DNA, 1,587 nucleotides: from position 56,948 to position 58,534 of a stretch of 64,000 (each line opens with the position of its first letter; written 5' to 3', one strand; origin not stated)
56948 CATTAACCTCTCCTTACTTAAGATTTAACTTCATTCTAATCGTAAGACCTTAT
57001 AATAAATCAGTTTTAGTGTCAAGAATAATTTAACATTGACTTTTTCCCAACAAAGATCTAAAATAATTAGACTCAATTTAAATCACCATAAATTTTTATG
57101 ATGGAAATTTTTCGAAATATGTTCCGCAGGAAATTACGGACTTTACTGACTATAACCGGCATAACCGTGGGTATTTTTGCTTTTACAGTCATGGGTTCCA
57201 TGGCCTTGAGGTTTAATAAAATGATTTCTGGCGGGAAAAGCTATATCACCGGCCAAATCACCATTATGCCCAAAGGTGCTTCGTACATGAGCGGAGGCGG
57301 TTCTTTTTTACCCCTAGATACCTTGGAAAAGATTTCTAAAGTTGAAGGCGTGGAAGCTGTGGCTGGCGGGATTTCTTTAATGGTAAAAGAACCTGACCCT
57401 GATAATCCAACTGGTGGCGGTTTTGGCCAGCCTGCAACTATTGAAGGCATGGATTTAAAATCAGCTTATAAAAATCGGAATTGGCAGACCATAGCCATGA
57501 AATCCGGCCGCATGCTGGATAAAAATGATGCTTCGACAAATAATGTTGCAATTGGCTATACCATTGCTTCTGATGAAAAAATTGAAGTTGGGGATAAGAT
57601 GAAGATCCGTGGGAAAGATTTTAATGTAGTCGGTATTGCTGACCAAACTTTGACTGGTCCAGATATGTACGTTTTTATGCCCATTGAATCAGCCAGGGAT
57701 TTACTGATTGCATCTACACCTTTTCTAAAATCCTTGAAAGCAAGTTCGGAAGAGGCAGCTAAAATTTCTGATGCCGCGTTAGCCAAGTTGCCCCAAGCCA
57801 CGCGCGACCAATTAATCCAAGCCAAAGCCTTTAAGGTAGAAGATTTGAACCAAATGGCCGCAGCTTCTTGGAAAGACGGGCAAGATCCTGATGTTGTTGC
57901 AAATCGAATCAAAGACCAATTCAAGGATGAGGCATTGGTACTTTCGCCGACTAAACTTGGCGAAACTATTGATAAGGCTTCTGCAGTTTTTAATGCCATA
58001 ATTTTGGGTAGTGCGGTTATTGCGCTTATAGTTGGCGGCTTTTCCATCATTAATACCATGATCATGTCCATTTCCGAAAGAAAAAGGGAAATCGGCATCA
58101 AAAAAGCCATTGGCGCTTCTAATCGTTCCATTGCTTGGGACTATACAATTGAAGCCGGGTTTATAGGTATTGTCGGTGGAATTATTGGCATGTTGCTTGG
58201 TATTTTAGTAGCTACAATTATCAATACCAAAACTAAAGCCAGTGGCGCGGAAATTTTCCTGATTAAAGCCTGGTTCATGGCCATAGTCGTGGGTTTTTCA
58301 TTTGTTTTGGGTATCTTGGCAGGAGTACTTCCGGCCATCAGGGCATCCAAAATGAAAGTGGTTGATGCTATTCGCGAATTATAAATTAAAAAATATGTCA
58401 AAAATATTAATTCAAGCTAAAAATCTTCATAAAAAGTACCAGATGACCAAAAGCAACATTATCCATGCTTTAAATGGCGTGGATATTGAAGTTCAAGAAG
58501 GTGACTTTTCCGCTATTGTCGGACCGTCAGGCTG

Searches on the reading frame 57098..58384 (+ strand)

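Call 46: search_protein_families(library=pfam, proteins=[window:57098-58384:+], max_evalue=0.00001)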
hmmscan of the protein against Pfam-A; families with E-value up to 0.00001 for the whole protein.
window:57098-58384:+ (428 aa): 2 families
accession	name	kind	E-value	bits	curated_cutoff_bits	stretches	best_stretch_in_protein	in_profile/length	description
PF02687.27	FtsX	-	4.9e-21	75.5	25.5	1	306-420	4-119/120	FtsX-like permease C-terminal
PF12704.14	MacB_PCD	-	3.1e-19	70.5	27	1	15-203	1-180/207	MacB-like periplasmic core domain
